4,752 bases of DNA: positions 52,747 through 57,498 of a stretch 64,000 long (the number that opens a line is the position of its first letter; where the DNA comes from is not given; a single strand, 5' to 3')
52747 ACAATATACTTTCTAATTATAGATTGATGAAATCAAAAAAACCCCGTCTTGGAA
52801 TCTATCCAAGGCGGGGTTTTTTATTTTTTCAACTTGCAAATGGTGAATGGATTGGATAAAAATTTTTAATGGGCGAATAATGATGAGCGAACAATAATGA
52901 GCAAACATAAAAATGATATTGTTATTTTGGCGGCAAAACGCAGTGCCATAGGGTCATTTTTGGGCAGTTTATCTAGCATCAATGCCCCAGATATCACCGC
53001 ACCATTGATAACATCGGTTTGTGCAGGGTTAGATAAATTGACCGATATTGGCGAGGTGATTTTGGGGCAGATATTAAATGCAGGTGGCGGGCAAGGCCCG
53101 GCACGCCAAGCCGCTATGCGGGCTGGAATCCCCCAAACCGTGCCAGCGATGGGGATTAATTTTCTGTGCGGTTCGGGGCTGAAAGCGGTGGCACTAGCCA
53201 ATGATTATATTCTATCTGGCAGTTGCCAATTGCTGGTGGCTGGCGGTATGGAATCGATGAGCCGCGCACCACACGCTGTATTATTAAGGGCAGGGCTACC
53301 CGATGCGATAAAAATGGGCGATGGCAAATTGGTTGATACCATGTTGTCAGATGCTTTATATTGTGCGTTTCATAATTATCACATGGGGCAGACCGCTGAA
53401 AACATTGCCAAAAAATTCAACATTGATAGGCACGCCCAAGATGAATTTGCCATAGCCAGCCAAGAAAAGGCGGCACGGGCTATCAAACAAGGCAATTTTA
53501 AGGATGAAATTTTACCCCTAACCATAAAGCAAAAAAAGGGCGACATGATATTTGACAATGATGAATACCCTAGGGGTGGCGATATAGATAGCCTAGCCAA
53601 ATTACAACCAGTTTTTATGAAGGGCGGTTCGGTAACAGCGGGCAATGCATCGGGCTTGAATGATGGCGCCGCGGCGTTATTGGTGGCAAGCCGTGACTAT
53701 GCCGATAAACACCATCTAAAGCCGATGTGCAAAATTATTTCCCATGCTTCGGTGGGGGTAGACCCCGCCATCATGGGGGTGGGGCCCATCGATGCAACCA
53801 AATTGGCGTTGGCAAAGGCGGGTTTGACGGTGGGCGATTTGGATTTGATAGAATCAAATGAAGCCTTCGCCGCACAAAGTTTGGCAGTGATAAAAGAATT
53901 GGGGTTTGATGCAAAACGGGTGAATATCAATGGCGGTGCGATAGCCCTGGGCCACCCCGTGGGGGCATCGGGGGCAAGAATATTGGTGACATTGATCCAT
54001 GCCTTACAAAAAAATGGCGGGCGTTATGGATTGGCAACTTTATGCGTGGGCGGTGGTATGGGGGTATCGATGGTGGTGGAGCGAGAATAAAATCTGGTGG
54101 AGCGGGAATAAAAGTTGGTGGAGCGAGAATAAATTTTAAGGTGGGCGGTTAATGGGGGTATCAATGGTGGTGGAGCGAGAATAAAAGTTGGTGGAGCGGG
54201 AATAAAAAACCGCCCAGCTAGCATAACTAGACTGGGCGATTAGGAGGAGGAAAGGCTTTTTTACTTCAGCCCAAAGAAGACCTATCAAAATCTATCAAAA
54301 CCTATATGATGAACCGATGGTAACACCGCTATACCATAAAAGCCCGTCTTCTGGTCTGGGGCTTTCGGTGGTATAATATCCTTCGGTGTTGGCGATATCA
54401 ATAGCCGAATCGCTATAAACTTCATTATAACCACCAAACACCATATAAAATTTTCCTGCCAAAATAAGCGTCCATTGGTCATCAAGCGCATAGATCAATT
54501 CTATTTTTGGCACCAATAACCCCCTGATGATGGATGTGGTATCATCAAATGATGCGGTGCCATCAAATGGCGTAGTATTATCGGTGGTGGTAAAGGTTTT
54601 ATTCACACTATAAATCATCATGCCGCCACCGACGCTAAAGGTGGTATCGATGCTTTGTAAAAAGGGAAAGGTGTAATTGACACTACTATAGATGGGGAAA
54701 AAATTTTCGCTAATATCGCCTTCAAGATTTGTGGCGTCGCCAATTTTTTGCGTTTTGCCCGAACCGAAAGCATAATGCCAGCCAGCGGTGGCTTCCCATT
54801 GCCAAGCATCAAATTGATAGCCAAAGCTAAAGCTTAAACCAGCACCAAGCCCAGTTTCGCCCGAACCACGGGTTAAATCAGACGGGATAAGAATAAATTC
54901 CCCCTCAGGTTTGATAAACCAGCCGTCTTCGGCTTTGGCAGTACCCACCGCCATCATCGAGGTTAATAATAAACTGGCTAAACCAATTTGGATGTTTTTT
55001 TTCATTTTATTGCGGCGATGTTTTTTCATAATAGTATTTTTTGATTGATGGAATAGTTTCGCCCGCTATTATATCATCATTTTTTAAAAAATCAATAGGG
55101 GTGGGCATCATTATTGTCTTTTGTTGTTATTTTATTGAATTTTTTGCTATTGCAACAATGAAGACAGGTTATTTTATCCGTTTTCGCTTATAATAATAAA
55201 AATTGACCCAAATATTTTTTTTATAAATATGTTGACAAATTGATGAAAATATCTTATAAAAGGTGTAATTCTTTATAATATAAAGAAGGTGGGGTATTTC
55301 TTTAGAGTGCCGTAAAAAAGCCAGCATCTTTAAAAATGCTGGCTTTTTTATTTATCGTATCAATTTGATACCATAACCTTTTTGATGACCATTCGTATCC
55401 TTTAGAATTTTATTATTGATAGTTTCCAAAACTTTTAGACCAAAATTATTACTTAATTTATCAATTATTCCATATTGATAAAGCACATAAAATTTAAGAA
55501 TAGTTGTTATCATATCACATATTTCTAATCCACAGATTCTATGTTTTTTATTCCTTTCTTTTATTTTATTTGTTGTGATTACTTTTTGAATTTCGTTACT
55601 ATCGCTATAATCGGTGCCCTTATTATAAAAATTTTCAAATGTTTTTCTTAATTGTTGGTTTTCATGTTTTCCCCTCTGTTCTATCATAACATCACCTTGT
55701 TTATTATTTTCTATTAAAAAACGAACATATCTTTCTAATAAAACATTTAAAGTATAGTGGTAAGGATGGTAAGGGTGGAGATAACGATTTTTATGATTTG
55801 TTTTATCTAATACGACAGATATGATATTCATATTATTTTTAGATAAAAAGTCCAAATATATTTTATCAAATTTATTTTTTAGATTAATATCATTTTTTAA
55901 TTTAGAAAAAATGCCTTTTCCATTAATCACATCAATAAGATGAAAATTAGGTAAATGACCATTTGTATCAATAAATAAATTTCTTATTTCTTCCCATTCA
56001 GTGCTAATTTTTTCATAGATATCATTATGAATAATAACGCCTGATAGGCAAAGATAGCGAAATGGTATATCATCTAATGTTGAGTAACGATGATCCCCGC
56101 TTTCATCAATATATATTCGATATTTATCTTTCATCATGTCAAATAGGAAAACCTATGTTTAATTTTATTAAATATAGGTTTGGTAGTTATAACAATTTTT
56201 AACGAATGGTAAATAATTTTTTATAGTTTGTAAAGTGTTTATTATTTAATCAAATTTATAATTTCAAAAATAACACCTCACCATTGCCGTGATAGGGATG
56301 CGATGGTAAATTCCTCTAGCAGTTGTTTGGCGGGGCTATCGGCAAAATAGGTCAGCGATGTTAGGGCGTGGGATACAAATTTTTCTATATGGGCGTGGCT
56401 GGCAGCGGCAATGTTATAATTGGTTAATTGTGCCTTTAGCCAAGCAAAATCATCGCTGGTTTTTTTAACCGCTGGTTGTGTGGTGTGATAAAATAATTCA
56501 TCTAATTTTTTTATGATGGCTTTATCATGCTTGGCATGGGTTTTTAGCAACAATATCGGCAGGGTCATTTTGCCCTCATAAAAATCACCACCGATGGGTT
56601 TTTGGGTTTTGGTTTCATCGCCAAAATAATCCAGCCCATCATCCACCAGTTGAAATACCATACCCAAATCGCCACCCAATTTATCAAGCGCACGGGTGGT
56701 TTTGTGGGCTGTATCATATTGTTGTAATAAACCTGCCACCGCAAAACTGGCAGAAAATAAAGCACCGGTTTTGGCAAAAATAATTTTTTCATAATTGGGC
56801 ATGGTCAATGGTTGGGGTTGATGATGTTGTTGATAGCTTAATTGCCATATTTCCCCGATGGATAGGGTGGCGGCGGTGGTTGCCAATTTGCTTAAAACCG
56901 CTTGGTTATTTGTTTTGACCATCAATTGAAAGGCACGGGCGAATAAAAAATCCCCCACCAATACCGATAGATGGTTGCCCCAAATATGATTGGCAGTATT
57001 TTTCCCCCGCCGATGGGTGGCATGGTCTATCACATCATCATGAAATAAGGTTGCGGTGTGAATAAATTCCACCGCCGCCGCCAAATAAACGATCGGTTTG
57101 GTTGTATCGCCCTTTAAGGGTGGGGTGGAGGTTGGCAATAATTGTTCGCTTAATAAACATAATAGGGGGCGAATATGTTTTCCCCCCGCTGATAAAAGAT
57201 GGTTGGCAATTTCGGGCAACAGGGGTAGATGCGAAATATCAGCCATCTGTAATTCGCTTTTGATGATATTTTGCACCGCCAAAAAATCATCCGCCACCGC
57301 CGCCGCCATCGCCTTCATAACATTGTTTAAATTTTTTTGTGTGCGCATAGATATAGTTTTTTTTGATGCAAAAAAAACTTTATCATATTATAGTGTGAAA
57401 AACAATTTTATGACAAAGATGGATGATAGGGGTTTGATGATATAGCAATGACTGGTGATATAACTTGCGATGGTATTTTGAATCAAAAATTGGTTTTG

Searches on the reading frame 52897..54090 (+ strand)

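Call 36: search_protein_families(library=pfam, proteins=[window:52897-54090:+], max_evalue=0.000001)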
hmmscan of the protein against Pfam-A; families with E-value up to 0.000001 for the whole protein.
window:52897-54090:+ (397 aa): 2 families
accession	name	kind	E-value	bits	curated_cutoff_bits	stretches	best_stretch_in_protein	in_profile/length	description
PF00108.29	Thiolase_N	-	6.3e-85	285.1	26.4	1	8-266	1-259/260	Thiolase, N-terminal domain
PF02803.24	Thiolase_C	-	1.3e-50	170.6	27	1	274-396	1-123/123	Thiolase, C-terminal domain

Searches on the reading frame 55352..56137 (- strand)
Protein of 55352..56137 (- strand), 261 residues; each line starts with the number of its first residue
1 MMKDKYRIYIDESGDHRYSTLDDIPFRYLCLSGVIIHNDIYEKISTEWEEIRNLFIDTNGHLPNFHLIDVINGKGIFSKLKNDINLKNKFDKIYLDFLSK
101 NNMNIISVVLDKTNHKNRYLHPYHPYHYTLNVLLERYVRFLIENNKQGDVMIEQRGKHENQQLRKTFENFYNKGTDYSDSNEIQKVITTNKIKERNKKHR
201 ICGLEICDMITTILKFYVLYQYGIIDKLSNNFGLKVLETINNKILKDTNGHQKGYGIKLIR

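Call 37: search_protein_families(library=pfam, proteins=[window:55352-56137:-], max_evalue=0.001)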
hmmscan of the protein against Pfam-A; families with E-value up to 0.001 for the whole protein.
window:55352-56137:- (261 aa): 1 family
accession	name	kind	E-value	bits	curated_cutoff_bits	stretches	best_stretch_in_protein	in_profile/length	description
PF12686.12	DUF3800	-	3.9e-12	47.5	21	1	8-214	2-146/149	Protein of unknown function (DUF3800)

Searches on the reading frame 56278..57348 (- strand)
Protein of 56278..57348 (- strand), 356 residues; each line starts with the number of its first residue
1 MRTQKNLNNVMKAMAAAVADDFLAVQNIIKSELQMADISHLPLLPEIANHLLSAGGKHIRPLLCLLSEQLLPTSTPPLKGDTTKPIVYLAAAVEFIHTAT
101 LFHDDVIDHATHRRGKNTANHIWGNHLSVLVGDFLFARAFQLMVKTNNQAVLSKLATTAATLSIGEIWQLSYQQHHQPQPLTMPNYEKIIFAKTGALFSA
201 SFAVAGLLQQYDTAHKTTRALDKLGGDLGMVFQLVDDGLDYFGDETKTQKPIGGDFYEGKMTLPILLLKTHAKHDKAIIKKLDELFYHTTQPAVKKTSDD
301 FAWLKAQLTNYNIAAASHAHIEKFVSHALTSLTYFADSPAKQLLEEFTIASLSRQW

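Call 37: search_protein_families(library=pfam, proteins=[window:56278-57348:-], max_evalue=0.001)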
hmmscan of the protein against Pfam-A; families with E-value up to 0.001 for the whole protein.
window:56278-57348:- (356 aa): 1 family
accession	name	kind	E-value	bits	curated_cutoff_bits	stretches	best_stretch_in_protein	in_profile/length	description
PF00348.22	polyprenyl_synt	-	3.5e-63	213.6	27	1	43-281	3-232/251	Polyprenyl synthetase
